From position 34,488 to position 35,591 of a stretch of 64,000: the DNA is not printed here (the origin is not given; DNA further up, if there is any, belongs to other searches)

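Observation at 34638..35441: Sigma-70-family factor encoded inside the structural-gene operon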

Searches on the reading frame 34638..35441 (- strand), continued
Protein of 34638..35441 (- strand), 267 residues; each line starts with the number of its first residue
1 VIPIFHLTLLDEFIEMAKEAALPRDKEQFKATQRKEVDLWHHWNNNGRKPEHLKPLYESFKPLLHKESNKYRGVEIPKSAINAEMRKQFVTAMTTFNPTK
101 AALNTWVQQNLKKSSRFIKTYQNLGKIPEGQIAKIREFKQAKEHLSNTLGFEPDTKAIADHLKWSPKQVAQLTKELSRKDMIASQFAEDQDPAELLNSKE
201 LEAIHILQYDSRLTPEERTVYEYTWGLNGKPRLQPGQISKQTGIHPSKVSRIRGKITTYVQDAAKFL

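Call 19: get_annotated_region(hit=H1, flank=12000)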
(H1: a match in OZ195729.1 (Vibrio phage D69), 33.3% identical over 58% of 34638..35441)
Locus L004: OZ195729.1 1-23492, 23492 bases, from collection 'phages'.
description: Vibrio phage D69 genome assembly, chromosome: VPD69_1.
organism: Vibrio phage D69 (NCBI taxid 3105312)
taxonomy: Viruses
host: -; source: Seawater and oysters mix; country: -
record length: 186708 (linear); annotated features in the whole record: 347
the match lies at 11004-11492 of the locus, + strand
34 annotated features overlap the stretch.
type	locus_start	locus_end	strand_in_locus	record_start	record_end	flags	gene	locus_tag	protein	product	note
CDS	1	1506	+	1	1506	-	-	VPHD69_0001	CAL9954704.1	terminase large subunit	-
CDS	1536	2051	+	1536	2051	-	-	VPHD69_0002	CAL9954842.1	hypothetical protein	-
CDS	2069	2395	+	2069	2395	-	-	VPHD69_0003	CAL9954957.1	hypothetical protein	-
CDS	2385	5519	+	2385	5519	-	-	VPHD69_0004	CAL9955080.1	hypothetical protein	-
CDS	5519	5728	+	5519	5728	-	-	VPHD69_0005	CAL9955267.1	hypothetical protein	-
CDS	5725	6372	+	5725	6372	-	-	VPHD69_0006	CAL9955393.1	hypothetical protein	-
CDS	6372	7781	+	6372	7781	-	-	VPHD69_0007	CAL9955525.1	hypothetical protein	-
CDS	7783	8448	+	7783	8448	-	-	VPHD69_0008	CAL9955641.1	hypothetical protein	-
CDS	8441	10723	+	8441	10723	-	-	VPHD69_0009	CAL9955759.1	hypothetical protein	-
CDS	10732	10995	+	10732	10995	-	-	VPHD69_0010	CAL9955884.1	hypothetical protein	-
CDS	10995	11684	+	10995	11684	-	-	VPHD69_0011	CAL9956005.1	hypothetical protein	-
CDS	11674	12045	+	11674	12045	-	-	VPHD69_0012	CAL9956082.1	hypothetical protein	-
CDS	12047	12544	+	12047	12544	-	-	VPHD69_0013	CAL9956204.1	hypothetical protein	-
CDS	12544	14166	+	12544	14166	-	-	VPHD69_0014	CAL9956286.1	hypothetical protein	-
CDS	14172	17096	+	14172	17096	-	-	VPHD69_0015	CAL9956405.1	hypothetical protein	-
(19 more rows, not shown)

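Call 20: search_solved_structures(query=A1, max_evalue=10, show_alignments=4)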
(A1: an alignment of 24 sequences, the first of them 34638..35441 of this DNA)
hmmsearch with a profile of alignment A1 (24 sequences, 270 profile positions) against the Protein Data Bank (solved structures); distinct sequences matched with E-value up to 10: 62 (the best 60 are shown).
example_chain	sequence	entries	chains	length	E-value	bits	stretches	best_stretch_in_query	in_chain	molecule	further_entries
7vf9_F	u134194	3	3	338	4.4e-10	42.8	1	59-267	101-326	RNA polymerase sigma factor RpoS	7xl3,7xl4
7f0r_F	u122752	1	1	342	4.6e-10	42.7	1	59-267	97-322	RNA polymerase sigma factor RpoS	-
6n4c_F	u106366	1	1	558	6.7e-08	35.6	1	59-261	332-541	RNA polymerase sigma factor RpoD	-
6uu8_FFF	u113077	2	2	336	1.4e-07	34.6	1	63-182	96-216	RNA polymerase sigma factor RpoS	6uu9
6omf_F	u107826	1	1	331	1.5e-07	34.5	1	63-182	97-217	RNA polymerase sigma factor RpoS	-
6kj6_F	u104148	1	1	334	1.5e-07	34.4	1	63-182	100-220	RNA polymerase sigma factor RpoS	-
5ipl_F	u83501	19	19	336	1.6e-07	34.4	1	63-182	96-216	RNA polymerase sigma factor RpoS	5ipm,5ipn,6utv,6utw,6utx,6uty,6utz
8dy9_F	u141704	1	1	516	1.6e-06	31.1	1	19-259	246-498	RNA polymerase sigma factor SigA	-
8dy7_F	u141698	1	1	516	1.6e-06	31.1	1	19-259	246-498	RNA polymerase sigma factor SigA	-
5vt0_L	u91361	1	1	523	2.9e-06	30.2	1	59-259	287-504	RNA polymerase sigma factor RpoD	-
4ljz_F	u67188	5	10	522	3e-06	30.2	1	59-259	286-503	RNA polymerase sigma factor RpoD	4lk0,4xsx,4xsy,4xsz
8k59_F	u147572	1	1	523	3e-06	30.2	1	59-259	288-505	RNA polymerase sigma factor RpoD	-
5tw1_F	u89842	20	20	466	3.2e-06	30.1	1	27-194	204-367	RNA polymerase sigma factor SigA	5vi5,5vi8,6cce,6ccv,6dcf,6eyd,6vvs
8ad1_F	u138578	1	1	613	3.7e-06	29.9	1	59-259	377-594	RNA polymerase sigma factor RpoD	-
3iyd_F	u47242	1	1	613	3.7e-06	29.9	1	59-259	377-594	RNA polymerase sigma factor rpoD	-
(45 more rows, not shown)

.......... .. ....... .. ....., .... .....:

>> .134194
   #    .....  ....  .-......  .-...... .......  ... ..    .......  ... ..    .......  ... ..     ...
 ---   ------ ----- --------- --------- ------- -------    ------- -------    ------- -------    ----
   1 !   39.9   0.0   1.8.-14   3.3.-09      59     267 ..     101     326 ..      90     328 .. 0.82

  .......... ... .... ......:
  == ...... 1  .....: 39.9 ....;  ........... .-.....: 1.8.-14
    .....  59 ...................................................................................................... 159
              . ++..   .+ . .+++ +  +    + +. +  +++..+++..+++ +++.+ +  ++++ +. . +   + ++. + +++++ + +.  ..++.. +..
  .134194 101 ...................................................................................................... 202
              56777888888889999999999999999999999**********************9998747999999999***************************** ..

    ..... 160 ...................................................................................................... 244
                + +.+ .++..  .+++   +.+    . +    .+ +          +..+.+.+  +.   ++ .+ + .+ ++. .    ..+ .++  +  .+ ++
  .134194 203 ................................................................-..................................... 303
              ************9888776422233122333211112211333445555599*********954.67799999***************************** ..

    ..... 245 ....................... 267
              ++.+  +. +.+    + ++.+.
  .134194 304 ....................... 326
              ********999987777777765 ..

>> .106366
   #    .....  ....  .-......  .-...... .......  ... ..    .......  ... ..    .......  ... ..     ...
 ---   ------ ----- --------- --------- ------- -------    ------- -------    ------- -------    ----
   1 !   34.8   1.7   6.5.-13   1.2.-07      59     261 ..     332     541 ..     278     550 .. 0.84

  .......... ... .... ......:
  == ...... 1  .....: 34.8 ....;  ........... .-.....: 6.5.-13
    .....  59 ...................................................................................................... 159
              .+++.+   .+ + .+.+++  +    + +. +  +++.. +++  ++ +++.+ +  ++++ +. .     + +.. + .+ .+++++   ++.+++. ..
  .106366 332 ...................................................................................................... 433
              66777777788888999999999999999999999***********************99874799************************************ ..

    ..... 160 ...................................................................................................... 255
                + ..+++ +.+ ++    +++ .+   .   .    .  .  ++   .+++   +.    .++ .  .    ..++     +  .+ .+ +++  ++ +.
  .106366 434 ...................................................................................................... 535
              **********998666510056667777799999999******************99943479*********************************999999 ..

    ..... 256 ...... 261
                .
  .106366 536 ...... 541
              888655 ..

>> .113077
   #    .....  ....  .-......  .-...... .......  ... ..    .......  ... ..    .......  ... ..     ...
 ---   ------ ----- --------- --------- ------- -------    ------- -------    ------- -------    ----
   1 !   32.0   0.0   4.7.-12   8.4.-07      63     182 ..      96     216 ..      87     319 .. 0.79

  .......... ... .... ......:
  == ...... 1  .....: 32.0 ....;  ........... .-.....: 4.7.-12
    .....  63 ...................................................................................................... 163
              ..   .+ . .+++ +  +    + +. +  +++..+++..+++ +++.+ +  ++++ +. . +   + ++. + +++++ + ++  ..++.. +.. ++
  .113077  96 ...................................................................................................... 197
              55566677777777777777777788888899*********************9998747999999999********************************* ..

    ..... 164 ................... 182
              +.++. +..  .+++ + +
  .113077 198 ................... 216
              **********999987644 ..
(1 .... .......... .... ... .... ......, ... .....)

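Call 29: predict_structure(alignment_id=A1)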
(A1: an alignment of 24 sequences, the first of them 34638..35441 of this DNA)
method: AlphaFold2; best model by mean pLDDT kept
length: 267 residues; sequences in the alignment: 24
mean_pLDDT: 77.6   pTM: 0.42
mean pLDDT of the five models: 77.6, 77.6, 72.3, 71.1, 69.2
residues with pLDDT >= 90: 39; 70-90: 162; 50-70: 57; < 50: 9
segments of 3 or more residues with pLDDT < 50: 1-5, 21-23
pLDDT, mean of each block of 10 residues (from residue 1): 49 56 59 73 69 81 86 76 86 84 86 82 64 83 92 90 88 74 53 67 79 87 83 87 91 89 82
secondary structure, 60 per line:
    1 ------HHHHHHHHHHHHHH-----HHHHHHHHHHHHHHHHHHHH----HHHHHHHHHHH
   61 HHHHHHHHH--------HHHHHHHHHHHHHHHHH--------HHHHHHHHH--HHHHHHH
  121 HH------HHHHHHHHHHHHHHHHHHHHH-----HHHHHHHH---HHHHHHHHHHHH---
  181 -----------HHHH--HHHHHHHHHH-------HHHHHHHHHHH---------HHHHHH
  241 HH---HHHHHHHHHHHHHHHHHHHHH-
elements in order: H7-20 H26-45 H50-69 H78-94 H103-111 H114-122 H129-149 H155-162 H166-177 H192-195 H198-207 H215-225 H235-242 H246-266

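Call 33: fold_search(model_id=the predicted structure, library=pdb)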
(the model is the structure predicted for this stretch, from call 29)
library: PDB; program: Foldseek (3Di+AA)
matches with E <= 10: 330; with E <= 0.001: 120
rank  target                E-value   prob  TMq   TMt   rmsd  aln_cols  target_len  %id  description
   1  9a58_A                3.6e-07  1.00  0.34  0.26  20.8       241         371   18  Integrative model of SIGA-RPOC by crosslinking MS and deep learning (released 2024-09-18)
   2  8x6f_E                8.2e-07  1.00  0.33  0.33  21.3       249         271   17  Cryo-EM structure of Staphylococcus aureus sigA-dependent RNAP-promoter open complex (released 2024-06-05)
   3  9a50_A                1.1e-06  1.00  0.34  0.34  23.7       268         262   14  Integrative model of RPSB-RPOC by crosslinking MS and deep learning (released 2024-09-18)
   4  6dcf_F                1.3e-06  1.00  0.28  0.25  24.8       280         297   18  Crystal structure of a Mycobacterium smegmatis transcription initiation complex with Rifampicin-resistant RNA polymera (released 2018-09-05)
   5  8r3m_F                2.9e-06  1.00  0.25  0.23  21.5       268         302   15  Mycobacterium smegnatis RNA polymerase transcription initiation complex with SigmaA, RbpA, HelD N-terminal, CO and PCh (released 2024-10-02)
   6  9a7s_A                3.2e-06  1.00  0.29  0.30  21.2       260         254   16  Integrative model of RPSD-RPOB by crosslinking MS and deep learning (released 2024-09-18)
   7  6cce_F                3.4e-06  1.00  0.29  0.26  24.1       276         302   18  Crystal structure of a Mycobacterium smegmatis RNA polymerase transcription initiation complex with inhibitor Kanglemy (released 2018-08-15)
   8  5vi8_F                3.8e-06  1.00  0.32  0.27  21.9       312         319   15  Structure of a mycobacterium smegmatis transcription initiation complex with an upstream-fork promoter fragment (released 2017-04-26)
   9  5ipl_F                4.2e-06  1.00  0.35  0.34  21.8       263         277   15  SigmaS-transcription initiation complex with 4-nt nascent RNA (released 2016-03-30)
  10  8x6g_H                4.4e-06  1.00  0.31  0.33  22.4       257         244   15  Cryo-EM structure of Staphylococcus aureus sigB-dependent RNAP-promoter open complex (released 2024-06-05)
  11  6bzo_F                4.4e-06  1.00  0.29  0.24  22.1       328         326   15  Mtb RNAP Holo/RbpA/Fidaxomicin/upstream fork DNA (released 2018-03-28)
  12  9fog_F                4.4e-06  1.00  0.27  0.23  22.5       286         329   17  Ap3G bound in de novo transcription initiation T. thermophilus RNA polymerase complex with TC DNA template (released 2025-12-17)
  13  6omf_F                4.9e-06  1.00  0.35  0.33  22.4       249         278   14  CryoEM structure of SigmaS-transcription initiation complex with activator Crl (released 2019-08-28)
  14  6ccv_F                4.9e-06  1.00  0.28  0.25  21.5       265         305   15  Crystal structure of a Mycobacterium smegmatis RNA polymerase transcription initiation complex with inhibitor Rifampic (released 2018-08-15)
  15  5vi5_F                5.1e-06  1.00  0.32  0.28  21.2       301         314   17  Structure of Mycobacterium smegmatis transcription initiation complex with a full transcription bubble (released 2017-07-26)
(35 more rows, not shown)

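Call 43: find_related_loci(query=A1, collection=viral_contigs, flank=10000)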
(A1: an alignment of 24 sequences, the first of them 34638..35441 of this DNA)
Query A1 (267 aa) in viral_contigs; peptide patterns used: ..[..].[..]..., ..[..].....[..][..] (x = any residue, [..] = any of these).
63 stretches matched a pattern; 5 encode a relative of the query (tblastn E <= 1e-3); 5 distinct loci.
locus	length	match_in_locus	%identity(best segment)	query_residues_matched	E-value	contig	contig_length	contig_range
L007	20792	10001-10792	60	2-267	2e-103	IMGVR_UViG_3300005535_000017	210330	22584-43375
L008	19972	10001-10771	55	15-267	3e-85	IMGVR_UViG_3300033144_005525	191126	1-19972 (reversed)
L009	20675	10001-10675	43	33-261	1e-59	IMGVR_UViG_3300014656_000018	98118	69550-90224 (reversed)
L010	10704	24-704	35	33-261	1e-43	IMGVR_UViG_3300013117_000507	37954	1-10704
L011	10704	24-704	35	33-261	1e-43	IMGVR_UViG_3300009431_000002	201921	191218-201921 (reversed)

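Call 47: search_protein_families(library=pfam, proteins=[L004:10995-11684:+], max_evalue=0.01)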
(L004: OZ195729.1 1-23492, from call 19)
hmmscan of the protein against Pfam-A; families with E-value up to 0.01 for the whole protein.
L004:10995-11684:+ (229 aa): 1 family
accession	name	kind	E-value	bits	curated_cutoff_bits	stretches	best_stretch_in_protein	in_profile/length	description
PF04539.22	Sigma70_r3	-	5.7e-08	33.2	25.3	1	106-140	5-39/78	Sigma-70 region 3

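Call 74: find_related_loci(query=A1, collection=genome_contigs, flank=10000)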
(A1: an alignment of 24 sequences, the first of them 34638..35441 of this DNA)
Query A1 (267 aa) in genome_contigs; peptide patterns used: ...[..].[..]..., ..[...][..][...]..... (x = any residue, [..] = any of these).
34 stretches matched a pattern, but none encodes a relative of the query by tblastn (E <= 1e-3).

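Call 75: list_cluster_members(proteins=[P0034, P0049, P0051, P0074, P0079, P0080, P0084, P0098])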
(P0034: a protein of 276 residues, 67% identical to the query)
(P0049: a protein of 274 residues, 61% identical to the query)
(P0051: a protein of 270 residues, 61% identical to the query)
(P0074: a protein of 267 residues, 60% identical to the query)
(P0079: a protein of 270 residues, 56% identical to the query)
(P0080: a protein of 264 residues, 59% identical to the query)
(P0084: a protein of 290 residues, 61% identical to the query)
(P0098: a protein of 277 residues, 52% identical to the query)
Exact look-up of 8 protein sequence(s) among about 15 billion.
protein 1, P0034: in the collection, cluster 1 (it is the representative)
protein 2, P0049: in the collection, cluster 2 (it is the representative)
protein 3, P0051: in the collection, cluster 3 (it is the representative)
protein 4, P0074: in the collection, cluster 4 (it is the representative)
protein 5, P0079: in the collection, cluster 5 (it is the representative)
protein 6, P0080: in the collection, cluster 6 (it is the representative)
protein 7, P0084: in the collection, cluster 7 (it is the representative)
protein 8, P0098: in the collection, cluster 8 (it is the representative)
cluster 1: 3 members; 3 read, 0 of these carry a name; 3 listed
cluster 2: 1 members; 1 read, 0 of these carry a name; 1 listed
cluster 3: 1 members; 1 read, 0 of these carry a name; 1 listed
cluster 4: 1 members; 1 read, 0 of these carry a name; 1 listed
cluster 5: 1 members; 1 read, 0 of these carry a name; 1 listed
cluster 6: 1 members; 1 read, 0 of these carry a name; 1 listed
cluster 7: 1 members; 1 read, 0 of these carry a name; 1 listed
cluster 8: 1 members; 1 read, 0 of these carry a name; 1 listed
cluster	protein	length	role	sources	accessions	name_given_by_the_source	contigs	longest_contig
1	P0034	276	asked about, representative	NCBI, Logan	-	-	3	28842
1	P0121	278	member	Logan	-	-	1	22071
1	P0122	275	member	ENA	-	-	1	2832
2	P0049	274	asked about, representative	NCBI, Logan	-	-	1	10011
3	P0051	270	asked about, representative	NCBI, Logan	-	-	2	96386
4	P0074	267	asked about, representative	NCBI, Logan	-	-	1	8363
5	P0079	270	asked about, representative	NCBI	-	-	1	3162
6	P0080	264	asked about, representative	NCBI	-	-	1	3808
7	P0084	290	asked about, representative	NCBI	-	-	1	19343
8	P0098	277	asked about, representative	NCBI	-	-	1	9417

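Call 76: find_encoding_contigs(protein=P0051, flank=10000, max_places=3)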
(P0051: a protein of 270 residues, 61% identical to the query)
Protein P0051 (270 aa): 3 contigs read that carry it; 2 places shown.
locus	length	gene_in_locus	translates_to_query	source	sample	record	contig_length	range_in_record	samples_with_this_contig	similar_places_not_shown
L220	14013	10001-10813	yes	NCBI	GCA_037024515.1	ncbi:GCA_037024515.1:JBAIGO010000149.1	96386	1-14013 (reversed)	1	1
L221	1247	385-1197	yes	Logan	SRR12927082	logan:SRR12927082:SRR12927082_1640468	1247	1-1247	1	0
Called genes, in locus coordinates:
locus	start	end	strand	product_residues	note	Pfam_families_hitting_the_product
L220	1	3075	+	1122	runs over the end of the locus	-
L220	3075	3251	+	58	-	-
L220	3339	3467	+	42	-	-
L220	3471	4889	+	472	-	-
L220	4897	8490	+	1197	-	-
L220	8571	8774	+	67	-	-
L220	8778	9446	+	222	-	-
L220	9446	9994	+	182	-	-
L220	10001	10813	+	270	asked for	-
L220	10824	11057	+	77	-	-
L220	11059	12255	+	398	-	-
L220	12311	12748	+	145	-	-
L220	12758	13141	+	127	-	PF23140:Gp80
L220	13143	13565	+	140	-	-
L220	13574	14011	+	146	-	?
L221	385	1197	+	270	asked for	-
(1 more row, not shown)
